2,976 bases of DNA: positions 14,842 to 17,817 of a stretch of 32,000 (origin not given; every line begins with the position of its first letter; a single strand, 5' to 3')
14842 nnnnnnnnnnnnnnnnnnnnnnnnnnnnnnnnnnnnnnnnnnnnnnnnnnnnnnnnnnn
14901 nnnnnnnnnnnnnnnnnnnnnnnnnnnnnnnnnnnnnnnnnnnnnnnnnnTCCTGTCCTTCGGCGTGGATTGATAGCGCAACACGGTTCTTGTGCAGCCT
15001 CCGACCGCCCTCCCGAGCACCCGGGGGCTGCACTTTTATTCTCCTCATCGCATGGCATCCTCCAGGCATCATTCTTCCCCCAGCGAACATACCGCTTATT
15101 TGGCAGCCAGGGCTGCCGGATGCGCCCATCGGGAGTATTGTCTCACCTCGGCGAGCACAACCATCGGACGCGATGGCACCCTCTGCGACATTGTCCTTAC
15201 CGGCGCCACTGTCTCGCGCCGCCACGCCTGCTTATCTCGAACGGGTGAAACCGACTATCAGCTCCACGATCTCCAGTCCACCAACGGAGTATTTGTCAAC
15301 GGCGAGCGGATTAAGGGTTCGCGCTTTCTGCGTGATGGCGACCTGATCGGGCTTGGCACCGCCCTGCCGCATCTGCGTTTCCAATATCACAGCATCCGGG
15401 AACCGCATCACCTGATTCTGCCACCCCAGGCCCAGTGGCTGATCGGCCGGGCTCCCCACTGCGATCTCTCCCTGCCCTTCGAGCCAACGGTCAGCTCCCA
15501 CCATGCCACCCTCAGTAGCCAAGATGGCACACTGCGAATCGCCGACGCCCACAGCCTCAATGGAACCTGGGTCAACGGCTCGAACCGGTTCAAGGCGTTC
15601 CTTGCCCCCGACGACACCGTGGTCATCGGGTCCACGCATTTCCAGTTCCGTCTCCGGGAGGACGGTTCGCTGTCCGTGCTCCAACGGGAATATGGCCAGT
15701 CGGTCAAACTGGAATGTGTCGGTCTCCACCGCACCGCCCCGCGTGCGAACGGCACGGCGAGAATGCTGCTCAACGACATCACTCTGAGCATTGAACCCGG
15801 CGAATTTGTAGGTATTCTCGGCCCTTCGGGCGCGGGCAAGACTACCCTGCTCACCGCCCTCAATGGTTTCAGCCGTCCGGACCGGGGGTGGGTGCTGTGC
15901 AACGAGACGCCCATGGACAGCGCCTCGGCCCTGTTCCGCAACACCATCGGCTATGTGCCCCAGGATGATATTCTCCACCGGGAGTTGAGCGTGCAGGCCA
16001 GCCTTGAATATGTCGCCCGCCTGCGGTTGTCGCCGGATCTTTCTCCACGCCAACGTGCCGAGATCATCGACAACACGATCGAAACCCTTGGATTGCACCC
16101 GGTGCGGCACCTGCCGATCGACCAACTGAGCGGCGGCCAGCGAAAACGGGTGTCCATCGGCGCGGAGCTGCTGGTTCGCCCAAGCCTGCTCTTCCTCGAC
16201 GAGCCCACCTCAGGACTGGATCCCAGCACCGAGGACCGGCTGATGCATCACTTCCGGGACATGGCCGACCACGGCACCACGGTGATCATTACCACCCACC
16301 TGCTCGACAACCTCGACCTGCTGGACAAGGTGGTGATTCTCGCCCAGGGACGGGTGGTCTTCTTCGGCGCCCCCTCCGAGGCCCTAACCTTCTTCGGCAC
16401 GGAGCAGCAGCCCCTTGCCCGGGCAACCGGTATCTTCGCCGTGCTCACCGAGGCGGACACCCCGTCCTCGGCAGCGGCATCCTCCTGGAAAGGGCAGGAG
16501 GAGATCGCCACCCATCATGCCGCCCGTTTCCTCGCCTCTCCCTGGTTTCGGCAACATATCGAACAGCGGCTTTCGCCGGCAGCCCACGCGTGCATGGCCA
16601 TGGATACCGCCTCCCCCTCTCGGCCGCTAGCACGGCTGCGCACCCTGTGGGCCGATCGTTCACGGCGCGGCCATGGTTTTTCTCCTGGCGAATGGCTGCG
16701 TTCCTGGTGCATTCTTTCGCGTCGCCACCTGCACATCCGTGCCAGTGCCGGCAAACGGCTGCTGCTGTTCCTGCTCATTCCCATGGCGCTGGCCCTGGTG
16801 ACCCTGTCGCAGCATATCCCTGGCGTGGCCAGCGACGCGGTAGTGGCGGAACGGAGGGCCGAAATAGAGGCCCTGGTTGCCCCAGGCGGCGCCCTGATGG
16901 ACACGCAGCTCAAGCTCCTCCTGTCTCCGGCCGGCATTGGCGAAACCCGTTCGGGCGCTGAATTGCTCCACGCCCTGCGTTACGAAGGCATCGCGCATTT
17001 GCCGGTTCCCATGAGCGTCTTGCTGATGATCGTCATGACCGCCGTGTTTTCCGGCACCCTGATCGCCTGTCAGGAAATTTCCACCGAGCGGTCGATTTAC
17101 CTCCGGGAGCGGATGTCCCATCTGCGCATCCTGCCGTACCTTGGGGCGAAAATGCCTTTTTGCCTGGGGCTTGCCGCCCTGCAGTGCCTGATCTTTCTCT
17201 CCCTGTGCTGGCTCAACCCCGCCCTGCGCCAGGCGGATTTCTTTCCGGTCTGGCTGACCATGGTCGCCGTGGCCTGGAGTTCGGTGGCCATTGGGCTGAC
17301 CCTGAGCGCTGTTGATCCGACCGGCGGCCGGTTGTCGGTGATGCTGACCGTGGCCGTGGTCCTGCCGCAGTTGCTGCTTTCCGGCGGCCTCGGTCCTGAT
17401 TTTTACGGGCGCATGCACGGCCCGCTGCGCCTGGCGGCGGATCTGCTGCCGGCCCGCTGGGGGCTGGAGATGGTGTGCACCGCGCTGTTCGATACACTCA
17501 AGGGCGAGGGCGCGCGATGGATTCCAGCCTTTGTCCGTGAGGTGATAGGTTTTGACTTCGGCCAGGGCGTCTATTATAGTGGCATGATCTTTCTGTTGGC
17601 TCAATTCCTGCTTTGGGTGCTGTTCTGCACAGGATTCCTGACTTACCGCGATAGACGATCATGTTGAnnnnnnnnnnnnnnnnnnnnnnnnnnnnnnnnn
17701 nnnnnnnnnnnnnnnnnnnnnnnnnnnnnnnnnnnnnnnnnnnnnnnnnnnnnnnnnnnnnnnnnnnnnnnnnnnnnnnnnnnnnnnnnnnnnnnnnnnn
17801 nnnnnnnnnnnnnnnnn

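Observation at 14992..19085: Proteobacterial-type counterpart of the mycobacterial Rv1747-PknF pair: a tandem-FHA ABC exporter translationally coupled to a Ser/Thr kinase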

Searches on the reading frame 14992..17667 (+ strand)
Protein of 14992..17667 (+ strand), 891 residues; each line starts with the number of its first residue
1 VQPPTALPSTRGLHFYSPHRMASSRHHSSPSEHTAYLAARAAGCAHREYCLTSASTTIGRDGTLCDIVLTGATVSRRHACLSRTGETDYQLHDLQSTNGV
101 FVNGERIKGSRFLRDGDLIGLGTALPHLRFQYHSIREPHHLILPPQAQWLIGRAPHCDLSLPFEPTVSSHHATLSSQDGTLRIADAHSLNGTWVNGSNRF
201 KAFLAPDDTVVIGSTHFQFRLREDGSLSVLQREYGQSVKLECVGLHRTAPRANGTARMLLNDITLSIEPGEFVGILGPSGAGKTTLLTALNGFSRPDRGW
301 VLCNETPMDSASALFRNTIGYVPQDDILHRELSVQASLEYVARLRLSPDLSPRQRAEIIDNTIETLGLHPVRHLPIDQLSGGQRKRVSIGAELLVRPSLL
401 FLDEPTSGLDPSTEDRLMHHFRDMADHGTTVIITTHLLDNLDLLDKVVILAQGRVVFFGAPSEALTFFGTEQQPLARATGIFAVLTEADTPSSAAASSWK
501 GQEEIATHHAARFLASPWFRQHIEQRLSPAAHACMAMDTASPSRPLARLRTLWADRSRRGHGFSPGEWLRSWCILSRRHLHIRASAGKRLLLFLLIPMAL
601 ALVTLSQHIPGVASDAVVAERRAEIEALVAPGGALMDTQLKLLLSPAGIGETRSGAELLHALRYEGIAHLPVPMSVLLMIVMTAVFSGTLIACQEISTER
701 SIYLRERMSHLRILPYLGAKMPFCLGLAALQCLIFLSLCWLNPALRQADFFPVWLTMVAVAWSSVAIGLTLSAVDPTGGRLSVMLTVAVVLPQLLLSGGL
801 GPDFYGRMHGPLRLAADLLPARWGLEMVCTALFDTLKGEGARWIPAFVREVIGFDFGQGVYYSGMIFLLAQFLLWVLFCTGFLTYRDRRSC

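Call 7: search_protein_families(library=pfam, proteins=[window:14992-17667:+], max_evalue=0.01)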
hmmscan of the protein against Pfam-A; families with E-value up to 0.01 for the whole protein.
window:14992-17667:+ (891 aa): 9 families
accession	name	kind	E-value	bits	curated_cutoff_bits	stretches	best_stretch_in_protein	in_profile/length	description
PF00498.31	FHA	-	4.5e-34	117.1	20.7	2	56-122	1-67/67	FHA domain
PF00005.33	ABC_tran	-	1.1e-30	107.4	25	1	260-407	1-137/137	ABC transporter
PF16697.10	Yop-YscD_cpl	-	4.8e-26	91.3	33.2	2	48-125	11-87/94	Inner membrane component of T3SS, cytoplasmic domain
PF13304.12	AAA_21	-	2.8e-14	54.3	27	2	374-436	233-298/304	AAA domain, putative AbiEii toxin, Type IV TA system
PF01061.29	ABC2_membrane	-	4.2e-12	46.5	26.9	1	674-833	52-211/211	ABC-2 type transporter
PF12698.13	ABC2_membrane_3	-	3.2e-06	26.9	31.6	1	677-877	165-343/347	ABC-2 family transporter protein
PF13191.12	AAA_16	-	0.0004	21.3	32.6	1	271-425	25-124/167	AAA ATPase domain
PF19993.5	DO-GTPase2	-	0.007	16.5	27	0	272-290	2-20/226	Double-GTPase 2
PF02463.25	SMC_N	-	0.007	16.2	40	0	374-447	132-208/220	RecF/RecN/SMC N terminal domain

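Call 12: find_homologous_proteins(query=window:15052-17667:+, max_evalue=1e-10)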
Query window:15052-17667:+ (871 aa): 7988 proteins with E <= 1e-10 among 8000 candidates; the best 120 are listed.
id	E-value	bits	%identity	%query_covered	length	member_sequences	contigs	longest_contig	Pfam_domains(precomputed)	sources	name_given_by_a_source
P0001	0.0e+0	1984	100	100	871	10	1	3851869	PF00498.32,PF01061.30,PF00005.34,PF16697.11,PF12698.14,PF13304.13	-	-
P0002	0.0e+0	1239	67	98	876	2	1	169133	PF00498.32,PF01061.30,PF00005.34,PF16697.11,PF13304.13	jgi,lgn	jgi:ABC-type multidrug transport system ATPase subunit/pSer/pThr/pTyr-binding forkhead associated (F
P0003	0.0e+0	1226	67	98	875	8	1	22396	PF00498.32,PF01061.30,PF00005.34,PF16697.11,PF13304.13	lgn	-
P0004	0.0e+0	1220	65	100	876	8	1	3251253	PF00498.32,PF01061.30,PF00005.34,PF16697.11,PF13304.13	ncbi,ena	-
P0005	0.0e+0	1217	67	98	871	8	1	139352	PF00498.32,PF01061.30,PF00005.34,PF16697.11,PF13304.13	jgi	-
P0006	0.0e+0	1216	65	100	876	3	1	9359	PF00498.32,PF01061.30,PF00005.34,PF16697.11,PF12698.14,PF13304.13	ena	-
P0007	0.0e+0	1209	65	100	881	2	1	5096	PF00498.32,PF01061.30,PF00005.34,PF16697.11,PF13304.13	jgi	jgi:ABC transport system ATP-binding/permease protein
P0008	0.0e+0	1202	66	97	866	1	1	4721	PF00498.32,PF01061.30,PF00005.34,PF16697.11,PF13304.13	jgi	-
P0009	0.0e+0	1193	64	99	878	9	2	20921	PF00498.32,PF01061.30,PF00005.34,PF16697.11,PF12698.14,PF13304.13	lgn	-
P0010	0.0e+0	1183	65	99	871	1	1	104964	PF00498.32,PF01061.30,PF00005.34,PF16697.11,PF12698.14,PF13304.13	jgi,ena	-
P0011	0.0e+0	1174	64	100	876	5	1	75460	PF00498.32,PF01061.30,PF00005.34,PF16697.11,PF13304.13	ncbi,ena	-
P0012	0.0e+0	1171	64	99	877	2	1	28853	PF00498.32,PF01061.30,PF00005.34,PF16697.11,PF12698.14,PF13304.13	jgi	jgi:ABC-type multidrug transport system ATPase subunit/pSer/pThr/pTyr-binding forkhead associated (F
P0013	0.0e+0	1169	64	99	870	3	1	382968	PF00498.32,PF01061.30,PF00005.34,PF16697.11,PF13304.13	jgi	-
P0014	0.0e+0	1164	63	100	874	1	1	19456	PF00498.32,PF01061.30,PF00005.34,PF16697.11,PF12698.14,PF13304.13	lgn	-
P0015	0.0e+0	1158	64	99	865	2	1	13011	PF00498.32,PF01061.30,PF00005.34,PF16697.11,PF12698.14,PF13304.13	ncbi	-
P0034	0.0e+0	1075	60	98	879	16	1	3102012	PF00498.32,PF01061.30,PF00005.34,PF16697.11,PF12698.14,PF13304.13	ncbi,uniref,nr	ncbi:FHA domain-containing protein [Desulfobulbus oligotrophicus]|uniref:ATP-binding cassette domain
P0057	5.3e-277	939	52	98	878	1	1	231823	PF00498.32,PF00005.34,PF16697.11,PF13304.13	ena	-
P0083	7.3e-247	840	48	99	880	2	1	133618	PF00498.32,PF01061.30,PF00005.34,PF16697.11,PF12698.14,PF13304.13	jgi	-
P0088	5.4e-246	837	46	99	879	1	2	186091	PF00498.32,PF01061.30,PF00005.34,PF16697.11,PF12698.14,PF13304.13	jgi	-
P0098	1.5e-243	829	48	99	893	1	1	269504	PF00498.32,PF01061.30,PF00005.34,PF16697.11,PF12698.14,PF13304.13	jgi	jgi:ABC-type multidrug transport system ATPase subunit/pSer/pThr/pTyr-binding forkhead associated (F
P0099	1.6e-243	829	48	98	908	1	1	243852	PF00498.32,PF01061.30,PF00005.34,PF16697.11,PF12698.14,PF13304.13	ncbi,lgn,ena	-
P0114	3.9e-240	818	46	98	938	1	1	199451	PF00498.32,PF01061.30,PF00005.34,PF16697.11,PF12698.14,PF13304.13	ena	-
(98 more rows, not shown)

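Call 13: search_solved_structures(query=window:15052-17667:+, max_evalue=0.001, show_alignments=2)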
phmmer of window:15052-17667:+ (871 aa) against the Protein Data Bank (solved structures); distinct sequences matched with E-value up to 0.001: 588 (the best 60 are shown).
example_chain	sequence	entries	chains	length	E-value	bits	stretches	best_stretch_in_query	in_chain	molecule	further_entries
7w01_A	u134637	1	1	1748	7.4e-50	173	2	232-439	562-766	Phospholipid-transporting ATPase ABCA3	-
7w02_A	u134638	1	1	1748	5e-49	170.3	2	232-439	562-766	Phospholipid-transporting ATPase ABCA3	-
7lkp_A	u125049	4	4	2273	6.5e-46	160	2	242-450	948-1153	Retinal-specific phospholipid-transporting ATPase ABCA4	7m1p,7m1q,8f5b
7e7i_A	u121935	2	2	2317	6.8e-46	159.9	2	242-450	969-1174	Retinal-specific phospholipid-transporting ATPase ABCA4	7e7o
7lkz_A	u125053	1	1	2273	4.4e-45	157.3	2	242-450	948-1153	Retinal-specific phospholipid-transporting ATPase ABCA4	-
7e7q_A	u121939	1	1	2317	4.6e-45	157.2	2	242-450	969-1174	Retinal-specific phospholipid-transporting ATPase ABCA4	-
8edw_A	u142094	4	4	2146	9.3e-42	146.2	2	239-448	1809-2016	Phospholipid-transporting ATPase ABCA7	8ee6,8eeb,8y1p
9iuk_A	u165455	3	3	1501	4.8e-41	143.9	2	237-443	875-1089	Pleiotropic ABC efflux transporter of multiple drugs CDR1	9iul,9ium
8eop_A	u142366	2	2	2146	6.1e-41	143.5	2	239-448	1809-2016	Phospholipid-transporting ATPase ABCA7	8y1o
7tdt_A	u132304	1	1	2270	2.9e-40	141.3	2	240-453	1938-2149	Phospholipid-transporting ATPase ABCA1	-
7tby_A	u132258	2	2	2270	2.9e-40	141.3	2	240-453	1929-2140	ATP-binding cassette, sub-family A (ABC1), member 1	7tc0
7tbz_A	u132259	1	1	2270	2.9e-40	141.3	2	240-453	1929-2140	ATP-binding cassette, sub-family A (ABC1), member 1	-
5xjy_A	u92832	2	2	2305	3e-40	141.3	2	240-453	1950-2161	ATP-binding cassette sub-family A member 1 | Phospholipid-transporting ATPase ABCA1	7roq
7tbw_A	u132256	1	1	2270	2e-39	138.6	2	240-453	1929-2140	ATP-binding cassette, sub-family A (ABC1), member 1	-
9s2c_A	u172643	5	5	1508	2.2e-38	135.1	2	236-441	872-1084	Pleiotropic ABC efflux transporter of multiple drugs CDR1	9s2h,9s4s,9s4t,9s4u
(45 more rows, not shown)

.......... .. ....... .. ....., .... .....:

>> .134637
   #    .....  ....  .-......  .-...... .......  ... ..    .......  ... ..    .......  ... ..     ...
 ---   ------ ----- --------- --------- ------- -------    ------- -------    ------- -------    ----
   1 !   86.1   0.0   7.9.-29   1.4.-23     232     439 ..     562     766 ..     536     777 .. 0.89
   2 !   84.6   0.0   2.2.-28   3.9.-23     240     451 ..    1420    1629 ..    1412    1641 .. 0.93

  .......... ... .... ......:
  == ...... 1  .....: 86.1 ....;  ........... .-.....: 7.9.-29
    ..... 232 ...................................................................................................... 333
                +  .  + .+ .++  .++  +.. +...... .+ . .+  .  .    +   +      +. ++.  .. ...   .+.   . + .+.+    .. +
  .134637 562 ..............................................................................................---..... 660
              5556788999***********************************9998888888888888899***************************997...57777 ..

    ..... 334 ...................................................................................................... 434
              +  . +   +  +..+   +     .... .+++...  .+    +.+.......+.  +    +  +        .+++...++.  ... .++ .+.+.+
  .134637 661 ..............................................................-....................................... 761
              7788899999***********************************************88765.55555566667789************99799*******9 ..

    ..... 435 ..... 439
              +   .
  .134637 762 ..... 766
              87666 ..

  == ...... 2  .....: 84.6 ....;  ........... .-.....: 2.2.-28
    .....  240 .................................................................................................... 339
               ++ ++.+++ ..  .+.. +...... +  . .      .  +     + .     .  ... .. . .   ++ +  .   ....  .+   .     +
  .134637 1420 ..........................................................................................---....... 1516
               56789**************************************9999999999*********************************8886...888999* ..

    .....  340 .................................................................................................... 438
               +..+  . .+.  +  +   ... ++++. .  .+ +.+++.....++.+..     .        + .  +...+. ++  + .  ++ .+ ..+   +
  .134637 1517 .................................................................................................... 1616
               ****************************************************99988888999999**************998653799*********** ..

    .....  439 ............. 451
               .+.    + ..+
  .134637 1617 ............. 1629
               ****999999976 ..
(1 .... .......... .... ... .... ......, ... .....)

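Call 19: find_encoding_contigs(protein=P0001, flank=10000, max_places=2)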
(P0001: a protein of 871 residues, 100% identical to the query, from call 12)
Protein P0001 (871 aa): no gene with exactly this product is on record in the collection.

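Call 20: find_encoding_contigs(protein=P0034, flank=10000, max_places=2)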
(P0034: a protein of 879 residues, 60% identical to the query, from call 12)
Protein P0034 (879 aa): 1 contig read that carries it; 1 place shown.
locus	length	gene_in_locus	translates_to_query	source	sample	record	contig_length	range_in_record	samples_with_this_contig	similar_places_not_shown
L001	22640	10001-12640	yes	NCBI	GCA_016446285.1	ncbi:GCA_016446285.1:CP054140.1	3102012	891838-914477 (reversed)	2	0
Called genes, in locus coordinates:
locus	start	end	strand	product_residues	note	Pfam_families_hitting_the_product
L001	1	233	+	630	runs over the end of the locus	PF00456:Transketolase_N, PF02780:Transketolase_C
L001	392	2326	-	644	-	PF17297:PEPCK_N, PF00821:PEPCK_GTP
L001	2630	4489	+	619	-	PF16697:Yop-YscD_cpl, PF00498:FHA, PF01590:GAF (weak), PF13185:GAF_2, PF00158:Sigma54_activat, PF14532:Sigma54_activ_2, PF25601:AAA_lid_14, PF02954:HTH_8, +2 more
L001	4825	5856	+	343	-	-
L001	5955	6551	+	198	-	-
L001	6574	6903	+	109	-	-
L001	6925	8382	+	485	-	-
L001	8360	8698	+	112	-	-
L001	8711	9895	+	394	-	PF00092:VWA (weak), PF13519:VWA_2 (weak)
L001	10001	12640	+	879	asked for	PF16697:Yop-YscD_cpl, PF00498:FHA, PF16697:Yop-YscD_cpl, PF00005:ABC_tran, PF13304:AAA_21, PF01061:ABC2_membrane, PF12698:ABC2_membrane_3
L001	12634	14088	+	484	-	PF00069:Pkinase, PF07714:PK_Tyr_Ser-Thr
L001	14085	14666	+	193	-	-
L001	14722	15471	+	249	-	PF00481:PP2C (weak), PF13672:PP2C_2, PF07228:SpoIIE (faint)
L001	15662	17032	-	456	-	PF07690:MFS_1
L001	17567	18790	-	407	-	PF00155:Aminotran_1_2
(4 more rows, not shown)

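Call 21: find_encoding_contigs(protein=P0099, flank=10000, max_places=1)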
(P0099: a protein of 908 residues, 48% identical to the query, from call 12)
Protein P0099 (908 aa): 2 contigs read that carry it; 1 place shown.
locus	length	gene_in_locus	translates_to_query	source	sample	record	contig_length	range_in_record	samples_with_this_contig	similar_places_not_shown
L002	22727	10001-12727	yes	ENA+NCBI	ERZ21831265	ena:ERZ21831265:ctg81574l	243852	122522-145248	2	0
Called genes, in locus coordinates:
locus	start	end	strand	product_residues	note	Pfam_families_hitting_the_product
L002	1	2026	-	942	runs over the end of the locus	PF19773:DUF6259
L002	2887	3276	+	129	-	PF01502:PRA-CH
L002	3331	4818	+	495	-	PF04715:, PF00425:Chorismate_bind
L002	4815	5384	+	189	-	PF00117:GATase, PF07722:Peptidase_C26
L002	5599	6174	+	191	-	-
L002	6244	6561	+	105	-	PF00216:Bac_DNA_binding, PF18291:HU-HIG (weak)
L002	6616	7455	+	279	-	PF00902:TatC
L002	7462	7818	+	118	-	PF02416:TatA_B_E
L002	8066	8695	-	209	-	PF00857:Isochorismatase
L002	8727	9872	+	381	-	PF00092:VWA, PF13519:VWA_2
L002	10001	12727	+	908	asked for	PF00498:FHA, PF16697:Yop-YscD_cpl, PF00498:FHA, PF00005:ABC_tran, PF13304:AAA_21 (weak), PF01061:ABC2_membrane, PF12698:ABC2_membrane_3 (weak)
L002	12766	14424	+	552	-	PF00069:Pkinase, PF03109:ABC1 (faint), PF07714:PK_Tyr_Ser-Thr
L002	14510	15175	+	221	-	PF13441:Gly-zipper_YMGG, PF13436:Gly-zipper_OmpA (weak), PF13488:Gly-zipper_Omp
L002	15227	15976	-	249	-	PF01209:Ubie_methyltran, PF13489:Methyltransf_23, PF13847:Methyltransf_31, PF08241:Methyltransf_11, PF08242:Methyltransf_12, PF13649:Methyltransf_25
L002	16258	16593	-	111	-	-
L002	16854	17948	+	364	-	PF00953:Glycos_transf_4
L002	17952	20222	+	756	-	PF14559:TPR_19 (faint), PF04932:Wzy_C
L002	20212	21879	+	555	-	PF07719:TPR_2 (faint)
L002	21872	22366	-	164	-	PF00359:PTS_EIIA_2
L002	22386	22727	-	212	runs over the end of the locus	PF01813:ATP-synt_D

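Call 22: find_encoding_contigs(protein=P0114, flank=10000, max_places=1)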
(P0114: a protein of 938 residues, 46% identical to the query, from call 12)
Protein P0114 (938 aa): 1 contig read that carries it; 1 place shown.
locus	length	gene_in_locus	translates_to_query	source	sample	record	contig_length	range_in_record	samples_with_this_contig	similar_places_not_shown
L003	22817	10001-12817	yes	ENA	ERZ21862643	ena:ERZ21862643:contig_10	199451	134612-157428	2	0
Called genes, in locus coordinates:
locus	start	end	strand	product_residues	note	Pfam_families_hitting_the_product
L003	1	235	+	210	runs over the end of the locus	-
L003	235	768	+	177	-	-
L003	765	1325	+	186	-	PF23023:Anti-Pycsar_Apyc1 (faint), PF00753:Lactamase_B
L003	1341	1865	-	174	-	PF05991:NYN_YacP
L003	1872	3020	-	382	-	PF01168:Ala_racemase_N, PF00842:Ala_racemase_C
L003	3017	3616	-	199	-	PF01066:CDP-OH_P_transf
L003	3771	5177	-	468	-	PF00884:Sulfatase, PF01663:Phosphodiest, PF16347:SGSH_C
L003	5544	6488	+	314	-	PF01073:3Beta_HSD, PF01370:Epimerase, PF02719:Polysacc_synt_2, PF04321:RmlD_sub_bind, PF07993:NAD_binding_4, PF13460:NAD_binding_10, PF16363:GDP_Man_Dehyd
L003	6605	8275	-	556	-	-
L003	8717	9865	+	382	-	PF13519:VWA_2 (weak)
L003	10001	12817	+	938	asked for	PF00498:FHA, PF16697:Yop-YscD_cpl, PF00498:FHA, PF16697:Yop-YscD_cpl, PF00005:ABC_tran, PF13304:AAA_21 (weak), PF01061:ABC2_membrane, PF12698:ABC2_membrane_3 (weak)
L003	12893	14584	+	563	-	-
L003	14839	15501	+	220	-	PF13441:Gly-zipper_YMGG, PF13488:Gly-zipper_Omp (weak)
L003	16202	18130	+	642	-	PF03477:ATP-cone (weak), PF13597:NRDD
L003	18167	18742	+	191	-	PF12917:YfbR-like, PF13023:HD_3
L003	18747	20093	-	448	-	PF13524:Glyco_trans_1_2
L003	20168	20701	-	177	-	PF01661:Macro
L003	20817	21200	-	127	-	PF07238:PilZ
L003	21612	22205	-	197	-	-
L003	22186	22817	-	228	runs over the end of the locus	PF00072:Response_reg, PF00512:HisKA (weak)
